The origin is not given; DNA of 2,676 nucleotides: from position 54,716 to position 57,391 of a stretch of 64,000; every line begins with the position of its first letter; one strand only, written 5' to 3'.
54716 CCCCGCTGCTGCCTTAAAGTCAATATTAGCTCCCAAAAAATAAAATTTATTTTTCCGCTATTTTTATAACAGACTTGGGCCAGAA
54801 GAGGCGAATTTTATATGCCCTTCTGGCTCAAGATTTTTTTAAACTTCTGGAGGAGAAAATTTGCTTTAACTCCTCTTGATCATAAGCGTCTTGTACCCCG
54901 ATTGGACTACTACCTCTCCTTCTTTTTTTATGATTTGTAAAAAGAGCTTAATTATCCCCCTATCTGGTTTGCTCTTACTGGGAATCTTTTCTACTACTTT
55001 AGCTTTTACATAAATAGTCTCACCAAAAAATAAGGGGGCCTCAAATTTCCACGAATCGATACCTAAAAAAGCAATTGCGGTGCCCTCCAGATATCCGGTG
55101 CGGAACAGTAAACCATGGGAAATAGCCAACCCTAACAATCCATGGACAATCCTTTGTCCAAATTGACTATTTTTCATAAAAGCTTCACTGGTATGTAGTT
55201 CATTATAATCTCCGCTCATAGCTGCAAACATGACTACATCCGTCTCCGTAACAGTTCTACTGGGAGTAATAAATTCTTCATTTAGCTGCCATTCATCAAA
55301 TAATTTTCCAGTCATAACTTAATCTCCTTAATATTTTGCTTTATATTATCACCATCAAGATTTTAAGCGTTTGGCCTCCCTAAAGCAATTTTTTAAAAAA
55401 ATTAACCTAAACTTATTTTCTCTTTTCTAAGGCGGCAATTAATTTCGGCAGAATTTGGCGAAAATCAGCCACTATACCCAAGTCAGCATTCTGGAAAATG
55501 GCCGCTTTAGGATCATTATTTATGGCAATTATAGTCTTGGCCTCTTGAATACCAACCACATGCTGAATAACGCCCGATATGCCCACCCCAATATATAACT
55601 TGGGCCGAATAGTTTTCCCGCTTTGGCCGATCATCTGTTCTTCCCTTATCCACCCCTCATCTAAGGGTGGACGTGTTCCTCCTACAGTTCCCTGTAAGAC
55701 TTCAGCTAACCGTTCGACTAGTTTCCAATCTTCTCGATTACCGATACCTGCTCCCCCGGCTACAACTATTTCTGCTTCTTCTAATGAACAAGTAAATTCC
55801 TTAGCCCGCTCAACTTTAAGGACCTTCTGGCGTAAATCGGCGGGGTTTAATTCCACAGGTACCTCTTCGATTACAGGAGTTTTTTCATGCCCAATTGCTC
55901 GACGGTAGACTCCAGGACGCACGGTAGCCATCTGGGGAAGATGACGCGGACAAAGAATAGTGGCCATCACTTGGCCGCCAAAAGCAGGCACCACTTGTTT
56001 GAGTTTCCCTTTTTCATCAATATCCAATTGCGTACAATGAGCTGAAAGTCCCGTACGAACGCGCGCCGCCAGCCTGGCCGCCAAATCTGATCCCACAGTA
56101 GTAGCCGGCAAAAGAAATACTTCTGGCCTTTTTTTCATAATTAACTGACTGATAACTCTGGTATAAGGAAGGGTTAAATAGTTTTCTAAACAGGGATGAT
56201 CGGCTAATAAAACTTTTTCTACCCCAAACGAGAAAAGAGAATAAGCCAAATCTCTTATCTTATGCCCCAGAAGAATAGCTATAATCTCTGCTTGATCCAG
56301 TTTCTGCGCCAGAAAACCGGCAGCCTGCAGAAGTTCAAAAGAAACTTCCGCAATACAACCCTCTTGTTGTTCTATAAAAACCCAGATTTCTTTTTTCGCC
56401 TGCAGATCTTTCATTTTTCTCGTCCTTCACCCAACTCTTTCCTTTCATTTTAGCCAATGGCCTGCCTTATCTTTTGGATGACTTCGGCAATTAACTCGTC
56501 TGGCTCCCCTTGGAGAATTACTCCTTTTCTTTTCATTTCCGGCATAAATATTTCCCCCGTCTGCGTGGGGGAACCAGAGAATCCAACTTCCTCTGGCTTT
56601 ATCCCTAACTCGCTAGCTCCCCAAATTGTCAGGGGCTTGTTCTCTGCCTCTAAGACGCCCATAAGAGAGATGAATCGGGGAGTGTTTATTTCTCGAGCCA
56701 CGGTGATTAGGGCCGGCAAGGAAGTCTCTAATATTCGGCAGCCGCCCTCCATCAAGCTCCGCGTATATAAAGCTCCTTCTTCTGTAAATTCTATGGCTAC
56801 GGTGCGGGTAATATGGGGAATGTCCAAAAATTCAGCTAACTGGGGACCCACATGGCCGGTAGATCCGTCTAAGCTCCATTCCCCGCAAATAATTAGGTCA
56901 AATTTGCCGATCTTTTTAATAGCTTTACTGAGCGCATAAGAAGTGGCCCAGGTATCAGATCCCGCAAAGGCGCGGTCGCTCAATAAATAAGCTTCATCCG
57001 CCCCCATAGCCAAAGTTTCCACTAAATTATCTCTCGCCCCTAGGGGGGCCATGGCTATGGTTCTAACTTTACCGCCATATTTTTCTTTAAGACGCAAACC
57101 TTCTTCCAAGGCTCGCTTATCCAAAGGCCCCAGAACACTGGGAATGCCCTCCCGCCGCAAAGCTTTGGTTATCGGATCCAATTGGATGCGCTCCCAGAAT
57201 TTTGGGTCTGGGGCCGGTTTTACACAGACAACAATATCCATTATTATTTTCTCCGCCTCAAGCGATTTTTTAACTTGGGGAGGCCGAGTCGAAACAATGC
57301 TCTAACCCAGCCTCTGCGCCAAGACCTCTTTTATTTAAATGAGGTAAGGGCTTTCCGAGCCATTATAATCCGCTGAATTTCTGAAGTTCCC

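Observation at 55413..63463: Two EtfAB pairs flanking a fused cytochrome-b/HdrD-like FeS oxidoreductase plus a membrane-anchored heptaheme cytochrome c: Tmc/Hmc-like transmembrane conduit wired to beta-oxidation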

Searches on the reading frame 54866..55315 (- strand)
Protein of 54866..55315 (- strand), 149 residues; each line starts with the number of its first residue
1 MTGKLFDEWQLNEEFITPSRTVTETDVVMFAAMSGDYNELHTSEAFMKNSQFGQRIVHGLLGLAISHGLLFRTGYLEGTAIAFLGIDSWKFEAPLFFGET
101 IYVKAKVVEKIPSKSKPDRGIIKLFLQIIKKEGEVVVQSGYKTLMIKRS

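Call 3: search_protein_families(library=pfam, proteins=[window:54866-55315:-], max_evalue=0.01)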
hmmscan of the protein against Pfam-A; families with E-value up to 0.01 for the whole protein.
window:54866-55315:- (149 aa): 3 families
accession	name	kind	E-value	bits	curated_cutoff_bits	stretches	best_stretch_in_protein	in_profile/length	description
PF01575.25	MaoC_dehydratas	-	8e-25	87.3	27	1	13-114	8-108/123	MaoC like domain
PF13452.11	FAS1_DH_region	-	0.00067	20.2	22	1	18-136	10-129/132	FAS1-like, dehydratase domain region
PF19315.5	MC_hydratase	-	0.0021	17.7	26.5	1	82-148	99-166/353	Mesaconyl-CoA hydratase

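Call 4: search_protein_families(library=ncbifam, proteins=[window:54866-55315:-], max_evalue=0.01)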
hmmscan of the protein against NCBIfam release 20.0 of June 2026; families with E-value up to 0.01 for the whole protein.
window:54866-55315:- (149 aa): 6 families
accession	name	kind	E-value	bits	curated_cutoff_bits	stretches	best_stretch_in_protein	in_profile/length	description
TIGR02278.1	PaaN-DH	equivalog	3.4e-17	61.9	562.8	1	5-143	524-660/664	phenylacetic acid degradation bifunctional protein PaaZ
NF038241.1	RipB_Ich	equivalog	2.7e-15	56.7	340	1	4-147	22-163/175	(R)-specific enoyl-CoA hydratase RipB/Ich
NF006045.0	PRK08190.1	subfamily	4.9e-13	48.7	282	1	4-139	9-135/467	bifunctional enoyl-CoA hydratase/phosphate acetyltransferase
NF010246.0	PRK13693.1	equivalog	1.3e-05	25.2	203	1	6-69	6-69/142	(3R)-hydroxyacyl-ACP dehydratase subunit HadB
NF040620.1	fused_HadA_HadB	exception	1.4e-05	24.8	350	1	6-70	196-260/329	fused (3R)-hydroxyacyl-ACP dehydratase subunits HadA/HadB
NF041625.1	methfumCoahyd_Halo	equivalog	0.0054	16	560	1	82-148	101-168/358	2-methylfumaryl-CoA hydratase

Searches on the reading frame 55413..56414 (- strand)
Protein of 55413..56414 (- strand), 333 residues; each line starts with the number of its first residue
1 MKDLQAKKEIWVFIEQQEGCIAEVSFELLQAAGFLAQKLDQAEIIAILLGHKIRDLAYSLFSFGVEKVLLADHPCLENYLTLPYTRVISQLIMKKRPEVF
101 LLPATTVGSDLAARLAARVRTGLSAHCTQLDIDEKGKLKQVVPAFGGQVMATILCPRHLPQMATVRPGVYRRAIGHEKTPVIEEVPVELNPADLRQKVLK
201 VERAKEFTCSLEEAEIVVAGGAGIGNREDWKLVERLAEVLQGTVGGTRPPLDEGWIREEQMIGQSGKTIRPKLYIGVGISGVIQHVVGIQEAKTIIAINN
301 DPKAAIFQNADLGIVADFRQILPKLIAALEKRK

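Call 3: search_protein_families(library=pfam, proteins=[window:55413-56414:-], max_evalue=0.01)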
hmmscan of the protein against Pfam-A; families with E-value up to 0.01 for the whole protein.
window:55413-56414:- (333 aa): 2 families
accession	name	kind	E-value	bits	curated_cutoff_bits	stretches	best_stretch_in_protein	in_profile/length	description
PF01012.27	ETF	-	2.6e-42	145.1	26.7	1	10-188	1-179/181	Electron transfer flavoprotein domain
PF00766.25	ETF_alpha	-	2.3e-32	111.2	27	1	211-290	2-81/81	Electron transfer flavoprotein FAD-binding domain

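Call 4: search_protein_families(library=ncbifam, proteins=[window:55413-56414:-], max_evalue=0.01)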
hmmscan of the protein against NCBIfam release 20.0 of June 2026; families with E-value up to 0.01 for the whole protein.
window:55413-56414:- (333 aa): 6 families
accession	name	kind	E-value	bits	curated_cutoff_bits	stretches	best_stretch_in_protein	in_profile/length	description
NF042970.1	AcrlCoAredClosAcrA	equivalog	5.3e-94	315.3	600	2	137-330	159-358/360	acryloyl-CoA reductase electron transfer subunit beta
NF038209.1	mft_etfA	equivalog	7.7e-44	150.2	240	1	85-329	61-302/303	mycofactocin-associated electron transfer flavoprotein alpha subunit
NF008884.0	PRK11916.1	equivalog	8.7e-36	123.8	528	1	77-330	60-311/312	electron transfer flavoprotein subunit alpha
NF002889.0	PRK03363.1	equivalog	8.4e-33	114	549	1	77-330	60-312/313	electron transfer flavoprotein subunit alpha/FixB family protein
NF051845.1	EtFlavAlphaProt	equivalog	3.9e-32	111.7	600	1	9-332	92-402/406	electron transfer flavoprotein subunit alpha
NF006122.0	PRK08266.1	subfamily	0.0045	15.5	571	1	216-331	210-326/543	hypothetical protein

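Call 77: search_solved_structures(query=window:55413-56414:-, max_evalue=1e-10)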
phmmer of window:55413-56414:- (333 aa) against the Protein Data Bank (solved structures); distinct sequences matched with E-value up to 1e-10: 15.
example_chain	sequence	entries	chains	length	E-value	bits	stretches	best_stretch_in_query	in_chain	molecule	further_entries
6fah_A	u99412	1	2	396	2e-83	283.6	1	2-331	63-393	Caffeyl-CoA reductase-Etf complex subunit CarE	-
5ol2_A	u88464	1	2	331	1.1e-78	268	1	10-330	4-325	Electron transfer flavoprotein large subunit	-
7koe_B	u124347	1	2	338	1.2e-75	258.1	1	6-330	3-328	Electron transfer flavoprotein, alpha subunit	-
4kpu_A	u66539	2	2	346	3.5e-65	223.7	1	7-330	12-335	Electron transfer flavoprotein alpha subunit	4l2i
7qh2_A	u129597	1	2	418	1.1e-63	218.7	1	8-330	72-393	Lactate dehydrogenase (NAD(+),ferredoxin) subunit LctC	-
5ow0_A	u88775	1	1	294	6e-38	134.2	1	88-331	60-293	Electron transfer flavoprotein, alpha subunit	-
1efv_A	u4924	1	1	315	1.6e-36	129.5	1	42-331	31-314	ELECTRON TRANSFER FLAVOPROTEIN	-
1t9g_R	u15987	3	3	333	1.8e-36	129.3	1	42-331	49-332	Electron transfer flavoprotein alpha-subunit, mitochondrial | Electron transfer flavoprotein alpha-subunit, mitochondrial precursor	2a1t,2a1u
1efp_A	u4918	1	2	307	1.8e-31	112.9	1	63-327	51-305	PROTEIN (ELECTRON TRANSFER FLAVOPROTEIN)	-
3ih5_A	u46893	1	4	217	1.4e-30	110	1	9-175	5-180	Electron transfer flavoprotein alpha-subunit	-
1o94_D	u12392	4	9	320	5.7e-29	104.7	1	10-328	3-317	ELECTRON TRANSFER FLAVOPROTEIN ALPHA-SUBUNIT | ELECTRON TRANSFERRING FLAVOPROTEIN ALPHA-SUBUNIT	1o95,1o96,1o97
3clu_D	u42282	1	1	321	1.3e-28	103.5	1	9-328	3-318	Electron transfer flavoprotein subunit alpha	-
3clt_D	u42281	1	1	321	2.5e-28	102.6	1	9-328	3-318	Electron transfer flavoprotein subunit alpha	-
3clr_D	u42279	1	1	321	3.4e-28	102.2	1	9-328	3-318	Electron transfer flavoprotein subunit alpha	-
3cls_D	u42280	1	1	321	6.3e-28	101.3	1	9-328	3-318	Electron transfer flavoprotein subunit alpha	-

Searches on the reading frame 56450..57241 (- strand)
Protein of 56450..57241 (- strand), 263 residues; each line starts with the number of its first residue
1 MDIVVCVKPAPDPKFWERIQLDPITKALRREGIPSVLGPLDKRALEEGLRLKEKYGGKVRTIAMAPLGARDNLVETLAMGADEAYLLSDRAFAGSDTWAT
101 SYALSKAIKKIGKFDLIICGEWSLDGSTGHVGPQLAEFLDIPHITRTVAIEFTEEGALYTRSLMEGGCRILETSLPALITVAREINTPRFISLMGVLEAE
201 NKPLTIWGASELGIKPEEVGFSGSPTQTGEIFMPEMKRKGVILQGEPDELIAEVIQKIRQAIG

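Call 3: search_protein_families(library=pfam, proteins=[window:56450-57241:-], max_evalue=0.01)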
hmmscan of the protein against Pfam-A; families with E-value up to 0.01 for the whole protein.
window:56450-57241:- (263 aa): 1 family
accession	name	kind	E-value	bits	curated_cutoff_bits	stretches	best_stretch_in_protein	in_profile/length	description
PF01012.27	ETF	-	2e-38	132.4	26.7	1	29-210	5-179/181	Electron transfer flavoprotein domain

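Call 4: search_protein_families(library=ncbifam, proteins=[window:56450-57241:-], max_evalue=0.01)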
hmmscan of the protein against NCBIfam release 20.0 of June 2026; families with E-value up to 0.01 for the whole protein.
window:56450-57241:- (263 aa): 6 families
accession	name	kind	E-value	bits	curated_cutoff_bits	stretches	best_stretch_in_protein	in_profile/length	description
NF040731.1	flavo_sub_EftB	exception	6.3e-75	251.9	445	1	3-260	2-256/260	electron transfer flavoprotein subunit beta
NF042971.1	AcrlCoAredClosAcrB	equivalog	8.6e-53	179.1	475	1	1-260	1-262/266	acryloyl-CoA reductase electron transfer subunit gamma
NF008998.0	PRK12342.1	equivalog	6.2e-31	107.7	338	1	26-261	22-252/254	electron transfer flavoprotein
NF002888.0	PRK03359.1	subfamily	9.5e-25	87.4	219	1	1-262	1-256/256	putative electron transfer flavoprotein FixA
TIGR04503.1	mft_etfB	hypoth_equivalog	1.4e-21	77.2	200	1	4-204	2-210/290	mycofactocin-associated electron transfer flavoprotein beta subunit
NF051844.1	ETFlavBetaProt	equivalog_domain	6.1e-06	25.9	350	1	41-189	24-164/254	electron transfer flavoprotein subunit beta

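Call 22: search_solved_structures(query=window:56450-57241:-, max_evalue=1e-10, show_alignments=2)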
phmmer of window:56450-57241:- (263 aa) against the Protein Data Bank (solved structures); distinct sequences matched with E-value up to 1e-10: 10.
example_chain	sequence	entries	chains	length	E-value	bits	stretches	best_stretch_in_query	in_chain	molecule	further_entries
6fah_B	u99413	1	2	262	3.9e-61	210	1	1-260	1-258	Caffeyl-CoA reductase-Etf complex subunit CarD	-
5ol2_B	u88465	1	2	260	1.9e-56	194.7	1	1-259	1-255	Electron transfer flavoprotein small subunit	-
7qh2_B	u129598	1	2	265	6.1e-53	183.1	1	3-247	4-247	Lactate dehydrogenase (NAD(+),ferredoxin) subunit LctB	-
7koe_A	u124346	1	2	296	4.6e-48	167.1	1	2-255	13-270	Electron transfer flavoprotein, beta subunit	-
4kpu_B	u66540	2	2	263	1e-47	166.1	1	1-247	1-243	Electron transfer flavoprotein alpha/beta-subunit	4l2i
1o94_C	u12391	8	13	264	2.9e-23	85.9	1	39-260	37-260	ELECTRON TRANSFER FLAVOPROTEIN BETA-SUBUNIT | ELECTRON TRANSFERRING FLAVOPROTEIN BETA-SUBUNIT | Electron transfer flavoprotein subunit beta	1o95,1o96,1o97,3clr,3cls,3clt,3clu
1efp_B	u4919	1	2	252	8.5e-19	71.2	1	32-251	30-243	PROTEIN (ELECTRON TRANSFER FLAVOPROTEIN)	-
2a1t_S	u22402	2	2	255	3.2e-17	66.1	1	5-215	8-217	Electron transfer flavoprotein beta-subunit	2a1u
1efv_B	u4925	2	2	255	5.7e-17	65.2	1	5-215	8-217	ELECTRON TRANSFER FLAVOPROTEIN | Electron transfer flavoprotein beta-subunit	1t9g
5ow0_B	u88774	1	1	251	2.9e-14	56.4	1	34-205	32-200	Electron transfer flavoprotein, beta subunit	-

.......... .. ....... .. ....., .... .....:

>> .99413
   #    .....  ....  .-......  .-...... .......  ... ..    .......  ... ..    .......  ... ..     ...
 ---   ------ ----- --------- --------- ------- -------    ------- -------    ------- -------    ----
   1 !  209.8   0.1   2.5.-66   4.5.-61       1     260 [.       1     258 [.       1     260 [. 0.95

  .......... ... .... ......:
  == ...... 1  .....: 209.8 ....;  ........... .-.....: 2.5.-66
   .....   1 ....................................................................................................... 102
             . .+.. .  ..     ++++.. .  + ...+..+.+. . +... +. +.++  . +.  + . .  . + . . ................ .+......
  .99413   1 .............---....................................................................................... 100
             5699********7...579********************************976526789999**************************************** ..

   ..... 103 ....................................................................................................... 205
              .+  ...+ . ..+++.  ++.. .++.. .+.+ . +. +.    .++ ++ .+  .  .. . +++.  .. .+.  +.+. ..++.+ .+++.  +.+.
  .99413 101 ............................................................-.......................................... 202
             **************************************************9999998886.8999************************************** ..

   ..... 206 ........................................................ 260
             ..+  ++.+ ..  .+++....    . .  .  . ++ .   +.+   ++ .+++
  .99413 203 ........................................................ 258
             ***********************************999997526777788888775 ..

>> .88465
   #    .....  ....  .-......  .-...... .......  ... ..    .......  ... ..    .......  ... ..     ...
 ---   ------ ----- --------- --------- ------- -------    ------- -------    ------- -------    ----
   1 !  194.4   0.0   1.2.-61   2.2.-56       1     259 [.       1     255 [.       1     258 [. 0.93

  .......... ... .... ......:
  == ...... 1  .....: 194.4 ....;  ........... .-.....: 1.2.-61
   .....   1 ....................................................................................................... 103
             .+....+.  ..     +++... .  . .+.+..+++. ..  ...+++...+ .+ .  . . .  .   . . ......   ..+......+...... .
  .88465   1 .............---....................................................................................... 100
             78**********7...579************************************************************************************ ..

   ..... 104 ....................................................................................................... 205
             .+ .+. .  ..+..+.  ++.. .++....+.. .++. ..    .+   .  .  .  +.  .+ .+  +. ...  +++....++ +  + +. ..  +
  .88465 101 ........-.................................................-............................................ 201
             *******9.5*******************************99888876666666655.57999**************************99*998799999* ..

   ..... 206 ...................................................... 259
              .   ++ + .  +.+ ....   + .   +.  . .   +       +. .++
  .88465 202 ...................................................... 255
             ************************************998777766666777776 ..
